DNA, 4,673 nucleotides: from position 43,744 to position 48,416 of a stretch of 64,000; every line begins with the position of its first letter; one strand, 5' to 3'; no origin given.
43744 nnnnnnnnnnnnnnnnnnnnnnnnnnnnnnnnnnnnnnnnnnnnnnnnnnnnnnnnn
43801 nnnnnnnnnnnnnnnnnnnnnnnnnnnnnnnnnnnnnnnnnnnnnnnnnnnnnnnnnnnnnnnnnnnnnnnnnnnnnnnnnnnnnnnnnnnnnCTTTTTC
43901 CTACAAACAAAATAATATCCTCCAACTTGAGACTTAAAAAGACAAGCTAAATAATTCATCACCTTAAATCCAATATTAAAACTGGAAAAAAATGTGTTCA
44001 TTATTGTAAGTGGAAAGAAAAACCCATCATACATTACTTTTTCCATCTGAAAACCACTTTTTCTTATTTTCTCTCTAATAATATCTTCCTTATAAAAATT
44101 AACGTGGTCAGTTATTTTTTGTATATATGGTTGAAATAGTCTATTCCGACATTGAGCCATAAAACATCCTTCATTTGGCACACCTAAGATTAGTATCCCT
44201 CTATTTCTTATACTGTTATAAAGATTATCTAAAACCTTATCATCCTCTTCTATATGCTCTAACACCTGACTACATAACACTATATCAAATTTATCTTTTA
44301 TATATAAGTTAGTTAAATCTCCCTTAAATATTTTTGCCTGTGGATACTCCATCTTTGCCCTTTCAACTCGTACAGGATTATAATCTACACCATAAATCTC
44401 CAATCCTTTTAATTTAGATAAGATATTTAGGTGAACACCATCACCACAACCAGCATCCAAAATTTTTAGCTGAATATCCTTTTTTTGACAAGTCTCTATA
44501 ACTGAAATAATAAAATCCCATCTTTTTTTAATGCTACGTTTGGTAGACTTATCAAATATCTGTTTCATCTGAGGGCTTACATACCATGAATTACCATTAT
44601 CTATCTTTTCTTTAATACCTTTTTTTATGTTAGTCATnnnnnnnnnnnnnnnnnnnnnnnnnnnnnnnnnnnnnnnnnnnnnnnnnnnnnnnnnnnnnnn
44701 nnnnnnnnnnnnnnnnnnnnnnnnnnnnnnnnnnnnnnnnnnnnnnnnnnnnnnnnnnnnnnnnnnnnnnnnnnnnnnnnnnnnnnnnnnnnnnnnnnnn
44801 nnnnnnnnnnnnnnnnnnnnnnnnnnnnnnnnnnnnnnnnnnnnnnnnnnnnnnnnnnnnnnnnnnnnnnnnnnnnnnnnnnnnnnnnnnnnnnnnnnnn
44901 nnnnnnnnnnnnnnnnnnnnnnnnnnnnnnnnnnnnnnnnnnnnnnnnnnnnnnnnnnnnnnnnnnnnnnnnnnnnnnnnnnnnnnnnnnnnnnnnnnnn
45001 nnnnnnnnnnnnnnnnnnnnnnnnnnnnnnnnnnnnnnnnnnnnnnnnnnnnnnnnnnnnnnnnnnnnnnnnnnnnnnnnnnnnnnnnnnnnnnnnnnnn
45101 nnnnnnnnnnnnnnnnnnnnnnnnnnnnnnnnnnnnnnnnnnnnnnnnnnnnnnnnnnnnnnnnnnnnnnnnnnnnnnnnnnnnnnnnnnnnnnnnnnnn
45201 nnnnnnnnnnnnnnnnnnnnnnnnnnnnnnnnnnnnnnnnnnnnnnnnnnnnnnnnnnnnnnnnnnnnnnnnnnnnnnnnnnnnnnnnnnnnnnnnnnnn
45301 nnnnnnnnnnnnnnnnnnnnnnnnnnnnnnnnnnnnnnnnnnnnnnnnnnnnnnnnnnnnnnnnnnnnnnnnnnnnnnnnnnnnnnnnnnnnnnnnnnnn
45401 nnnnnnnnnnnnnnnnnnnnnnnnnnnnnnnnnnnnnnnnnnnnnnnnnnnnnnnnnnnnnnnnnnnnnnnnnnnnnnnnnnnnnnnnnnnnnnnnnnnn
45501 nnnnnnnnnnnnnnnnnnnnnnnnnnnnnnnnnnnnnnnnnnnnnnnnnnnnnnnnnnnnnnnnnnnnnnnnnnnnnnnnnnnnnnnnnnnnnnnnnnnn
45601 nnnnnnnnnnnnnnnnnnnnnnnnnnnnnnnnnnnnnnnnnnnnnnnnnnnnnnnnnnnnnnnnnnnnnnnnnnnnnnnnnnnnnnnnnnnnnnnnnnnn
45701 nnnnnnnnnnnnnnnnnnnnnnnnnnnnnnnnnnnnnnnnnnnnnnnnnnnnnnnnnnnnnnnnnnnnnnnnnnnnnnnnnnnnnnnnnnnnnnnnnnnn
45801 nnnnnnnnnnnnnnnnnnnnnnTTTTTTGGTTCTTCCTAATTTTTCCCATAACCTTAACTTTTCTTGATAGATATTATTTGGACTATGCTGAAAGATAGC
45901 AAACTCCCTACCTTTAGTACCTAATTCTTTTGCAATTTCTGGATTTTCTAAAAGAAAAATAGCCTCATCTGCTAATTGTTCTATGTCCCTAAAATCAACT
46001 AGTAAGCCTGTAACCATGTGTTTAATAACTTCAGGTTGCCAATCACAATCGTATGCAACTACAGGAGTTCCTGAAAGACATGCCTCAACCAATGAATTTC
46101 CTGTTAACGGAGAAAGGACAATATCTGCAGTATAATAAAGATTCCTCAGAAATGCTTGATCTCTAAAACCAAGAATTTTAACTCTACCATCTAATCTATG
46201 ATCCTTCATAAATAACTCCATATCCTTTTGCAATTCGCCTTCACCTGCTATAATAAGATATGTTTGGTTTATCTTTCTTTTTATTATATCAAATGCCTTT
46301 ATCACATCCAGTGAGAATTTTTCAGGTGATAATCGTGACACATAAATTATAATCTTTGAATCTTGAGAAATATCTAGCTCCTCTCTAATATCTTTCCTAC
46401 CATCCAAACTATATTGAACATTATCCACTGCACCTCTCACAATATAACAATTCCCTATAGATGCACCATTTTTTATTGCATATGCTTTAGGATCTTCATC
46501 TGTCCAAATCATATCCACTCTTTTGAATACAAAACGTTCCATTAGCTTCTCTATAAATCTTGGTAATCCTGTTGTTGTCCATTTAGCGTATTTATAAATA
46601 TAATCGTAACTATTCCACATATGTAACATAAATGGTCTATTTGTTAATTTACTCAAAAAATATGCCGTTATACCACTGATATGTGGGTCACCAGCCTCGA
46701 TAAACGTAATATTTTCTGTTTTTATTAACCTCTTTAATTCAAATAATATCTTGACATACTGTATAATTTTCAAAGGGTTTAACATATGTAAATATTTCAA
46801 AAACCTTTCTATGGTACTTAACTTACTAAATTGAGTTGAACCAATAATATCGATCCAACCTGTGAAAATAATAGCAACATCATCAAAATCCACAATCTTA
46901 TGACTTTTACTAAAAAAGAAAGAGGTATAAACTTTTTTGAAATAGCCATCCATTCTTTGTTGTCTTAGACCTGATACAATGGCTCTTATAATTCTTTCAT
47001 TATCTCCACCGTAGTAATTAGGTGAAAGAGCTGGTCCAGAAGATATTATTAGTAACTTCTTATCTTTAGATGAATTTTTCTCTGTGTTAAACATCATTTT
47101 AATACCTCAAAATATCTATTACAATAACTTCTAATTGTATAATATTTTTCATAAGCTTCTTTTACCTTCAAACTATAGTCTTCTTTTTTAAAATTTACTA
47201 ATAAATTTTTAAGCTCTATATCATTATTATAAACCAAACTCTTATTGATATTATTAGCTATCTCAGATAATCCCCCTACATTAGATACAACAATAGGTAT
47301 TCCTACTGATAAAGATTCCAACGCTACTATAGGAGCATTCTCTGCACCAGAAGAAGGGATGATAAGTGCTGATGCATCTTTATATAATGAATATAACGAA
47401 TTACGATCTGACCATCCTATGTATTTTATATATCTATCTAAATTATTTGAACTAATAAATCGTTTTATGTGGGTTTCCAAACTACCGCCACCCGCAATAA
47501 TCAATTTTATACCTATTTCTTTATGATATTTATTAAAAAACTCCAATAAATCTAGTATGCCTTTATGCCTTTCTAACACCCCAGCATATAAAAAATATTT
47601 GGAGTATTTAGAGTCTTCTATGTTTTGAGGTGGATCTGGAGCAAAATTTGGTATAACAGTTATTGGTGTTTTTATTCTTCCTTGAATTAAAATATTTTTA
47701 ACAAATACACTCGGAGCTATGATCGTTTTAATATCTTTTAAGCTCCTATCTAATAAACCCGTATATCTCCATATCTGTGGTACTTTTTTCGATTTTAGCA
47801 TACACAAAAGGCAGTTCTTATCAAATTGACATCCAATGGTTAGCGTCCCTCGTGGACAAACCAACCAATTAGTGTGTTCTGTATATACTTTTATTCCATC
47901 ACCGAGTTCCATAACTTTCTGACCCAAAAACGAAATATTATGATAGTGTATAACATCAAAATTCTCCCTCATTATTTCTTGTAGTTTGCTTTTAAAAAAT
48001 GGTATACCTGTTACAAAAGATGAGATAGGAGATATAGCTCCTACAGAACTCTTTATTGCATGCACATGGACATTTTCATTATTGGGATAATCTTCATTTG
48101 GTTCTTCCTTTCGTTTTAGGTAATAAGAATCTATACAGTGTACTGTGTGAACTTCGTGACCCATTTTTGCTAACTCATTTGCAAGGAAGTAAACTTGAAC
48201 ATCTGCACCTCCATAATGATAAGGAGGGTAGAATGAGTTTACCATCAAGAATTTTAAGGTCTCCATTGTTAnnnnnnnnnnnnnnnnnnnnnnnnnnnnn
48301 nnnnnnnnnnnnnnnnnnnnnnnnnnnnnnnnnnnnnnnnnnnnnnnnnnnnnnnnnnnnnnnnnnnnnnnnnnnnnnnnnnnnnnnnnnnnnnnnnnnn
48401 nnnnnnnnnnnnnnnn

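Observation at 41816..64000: Glycan cluster with four radical SAM enzymes (three B12-dependent), four methyltransferases and an AsnB-like amidotransferase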

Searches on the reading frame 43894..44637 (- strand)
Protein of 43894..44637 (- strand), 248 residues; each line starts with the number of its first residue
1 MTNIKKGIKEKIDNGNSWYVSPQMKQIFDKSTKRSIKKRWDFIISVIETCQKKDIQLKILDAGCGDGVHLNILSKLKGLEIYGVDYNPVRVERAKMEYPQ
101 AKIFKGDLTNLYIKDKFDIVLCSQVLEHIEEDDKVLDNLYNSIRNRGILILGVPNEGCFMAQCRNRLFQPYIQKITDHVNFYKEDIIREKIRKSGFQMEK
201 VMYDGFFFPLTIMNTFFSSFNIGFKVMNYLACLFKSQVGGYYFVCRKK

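Call 3: search_protein_families(library=pfam, proteins=[window:43894-44637:-], max_evalue=0.001)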
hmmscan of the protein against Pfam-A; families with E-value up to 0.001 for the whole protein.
window:43894-44637:- (248 aa): 11 families
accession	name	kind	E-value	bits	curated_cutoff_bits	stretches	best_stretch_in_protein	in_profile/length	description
PF08241.18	Methyltransf_11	-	2.4e-17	63.8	21.2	1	60-151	1-95/95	Methyltransferase domain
PF13489.12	Methyltransf_23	-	7.7e-17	61.9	27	1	56-200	23-163/164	Methyltransferase domain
PF13649.12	Methyltransf_25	-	6.9e-15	56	27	1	59-147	1-97/97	Methyltransferase domain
PF08242.18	Methyltransf_12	-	1.5e-14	54.9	30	1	60-149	1-98/98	Methyltransferase domain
PF13847.12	Methyltransf_31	-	1.5e-14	54.4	27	1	57-155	5-113/145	Methyltransferase domain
PF07021.18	MetW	-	7.5e-09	35.9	21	1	58-159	16-115/193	Methionine biosynthesis protein MetW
PF06325.19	PrmA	-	2.6e-05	24.3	22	1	44-151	152-258/296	Ribosomal protein L11 methyltransferase (PrmA)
PF05401.17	NodS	-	3.2e-05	24.3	24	1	45-156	33-149/201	Nodulation protein S (NodS)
PF01739.24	CheR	-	0.00014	21.8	27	0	109-153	128-175/195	CheR methyltransferase, SAM binding domain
PF13679.12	Methyltransf_32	-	0.00045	20.6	27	1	34-99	4-74/143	Methyltransferase domain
PF01728.25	FtsJ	-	0.0006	20.2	24.1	0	57-122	23-97/181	FtsJ-like methyltransferase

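Call 27: search_protein_families(library=ncbifam, proteins=[window:43894-44637:-], max_evalue=0.00001)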
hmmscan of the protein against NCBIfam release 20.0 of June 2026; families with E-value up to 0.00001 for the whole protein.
window:43894-44637:- (248 aa): 10 families
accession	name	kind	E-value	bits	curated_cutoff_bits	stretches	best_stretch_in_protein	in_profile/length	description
NF045667.1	MTase_DVU1556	equivalog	5.8e-14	52.1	155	1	54-151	21-119/213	DVU_1556 family methyltransferase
TIGR01983.1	UbiG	equivalog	7.8e-14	51.5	102.95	1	39-157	29-157/228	bifunctional 2-polyprenyl-6-hydroxyphenol methylase/3-demethylubiquinol 3-O-methyltransferase UbiG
TIGR02072.1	BioC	equivalog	7.4e-13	48.9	184.95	1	51-157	31-138/244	malonyl-ACP O-methyltransferase BioC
NF002463.0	PRK01683.1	equivalog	4.3e-09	36.3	297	1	57-155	33-132/258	trans-aconitate 2-methyltransferase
TIGR02021.1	BchM-ChlM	equivalog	8.5e-09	35.1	158.9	1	56-200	55-202/218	magnesium protoporphyrin IX methyltransferase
TIGR02081.1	metW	equivalog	2e-08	34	189.5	1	58-158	16-114/194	methionine biosynthesis protein MetW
TIGR03587.1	Pse_Me-ase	hypoth_equivalog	3e-08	34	112.05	1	33-150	24-140/204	pseudaminic acid biosynthesis-associated methylase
TIGR04345.1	ovoA_Cterm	equivalog_domain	4.1e-06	26.5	170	0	100-156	117-174/242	putative 4-mercaptohistidine N1-methyltransferase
NF008264.0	PRK11036.1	equivalog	7.2e-06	25.6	366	0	40-156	31-152/261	tRNA uridine 5-oxyacetic acid(34) methyltransferase CmoM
NF011529.0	PRK14968.1-3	equivalog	9.7e-06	25.1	162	0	56-208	35-186/198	putative methyltransferase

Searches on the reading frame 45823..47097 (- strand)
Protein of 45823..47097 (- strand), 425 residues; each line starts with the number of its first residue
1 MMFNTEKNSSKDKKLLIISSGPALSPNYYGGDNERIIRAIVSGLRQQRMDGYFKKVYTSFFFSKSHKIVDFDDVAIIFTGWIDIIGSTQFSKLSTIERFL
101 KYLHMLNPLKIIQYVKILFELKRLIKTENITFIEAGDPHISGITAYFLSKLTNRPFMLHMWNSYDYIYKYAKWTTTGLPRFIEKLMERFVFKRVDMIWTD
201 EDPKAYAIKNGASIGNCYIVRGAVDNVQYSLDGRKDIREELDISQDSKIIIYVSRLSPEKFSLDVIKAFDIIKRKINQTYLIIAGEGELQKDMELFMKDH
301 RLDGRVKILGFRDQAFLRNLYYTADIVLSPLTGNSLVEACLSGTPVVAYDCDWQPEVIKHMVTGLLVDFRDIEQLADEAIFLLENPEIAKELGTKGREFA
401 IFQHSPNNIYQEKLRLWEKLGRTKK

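Call 3: search_protein_families(library=pfam, proteins=[window:45823-47097:-], max_evalue=0.001)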
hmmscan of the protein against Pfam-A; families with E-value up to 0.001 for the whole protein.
window:45823-47097:- (425 aa): 2 families
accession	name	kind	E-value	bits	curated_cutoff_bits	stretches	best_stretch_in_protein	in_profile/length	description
PF00534.26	Glycos_transf_1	-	1.4e-32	113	26.4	1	234-398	2-171/172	Glycosyl transferases group 1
PF13692.12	Glyco_trans_1_4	-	5.6e-24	85.5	27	1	248-385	2-142/142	Glycosyl transferases group 1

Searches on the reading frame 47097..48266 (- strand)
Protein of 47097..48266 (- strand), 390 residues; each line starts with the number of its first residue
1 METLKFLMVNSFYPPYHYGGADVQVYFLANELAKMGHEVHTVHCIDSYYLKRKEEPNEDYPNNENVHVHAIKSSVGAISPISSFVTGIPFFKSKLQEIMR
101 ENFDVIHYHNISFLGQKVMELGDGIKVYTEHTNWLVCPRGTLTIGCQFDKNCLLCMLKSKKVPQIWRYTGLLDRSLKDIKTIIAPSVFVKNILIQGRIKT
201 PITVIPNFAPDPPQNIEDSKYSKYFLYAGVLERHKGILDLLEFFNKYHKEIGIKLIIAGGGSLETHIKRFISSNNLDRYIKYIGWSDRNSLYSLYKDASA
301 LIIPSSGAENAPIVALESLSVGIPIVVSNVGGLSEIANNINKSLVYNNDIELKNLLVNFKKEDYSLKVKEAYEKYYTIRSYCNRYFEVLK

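Call 3: search_protein_families(library=pfam, proteins=[window:47097-48266:-], max_evalue=0.001)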
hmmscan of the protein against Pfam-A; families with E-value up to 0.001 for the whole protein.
window:47097-48266:- (390 aa): 5 families
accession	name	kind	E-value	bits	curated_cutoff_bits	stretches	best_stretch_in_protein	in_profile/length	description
PF00534.26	Glycos_transf_1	-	5.1e-24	85.2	26.4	1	221-351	14-146/172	Glycosyl transferases group 1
PF13692.12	Glyco_trans_1_4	-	2.1e-19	70.6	27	1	223-350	2-129/142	Glycosyl transferases group 1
PF13439.12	Glyco_transf_4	-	2.4e-18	67.2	28.5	1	18-208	1-165/170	Glycosyltransferase Family 4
PF13579.12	Glyco_trans_4_4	-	0.00015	22.6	29.7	1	19-207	1-157/158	Glycosyl transferase 4-like domain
PF20706.3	GT4-conflict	-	0.00042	19.8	26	1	286-337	270-320/385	Family 4 Glycosyltransferase in conflict systems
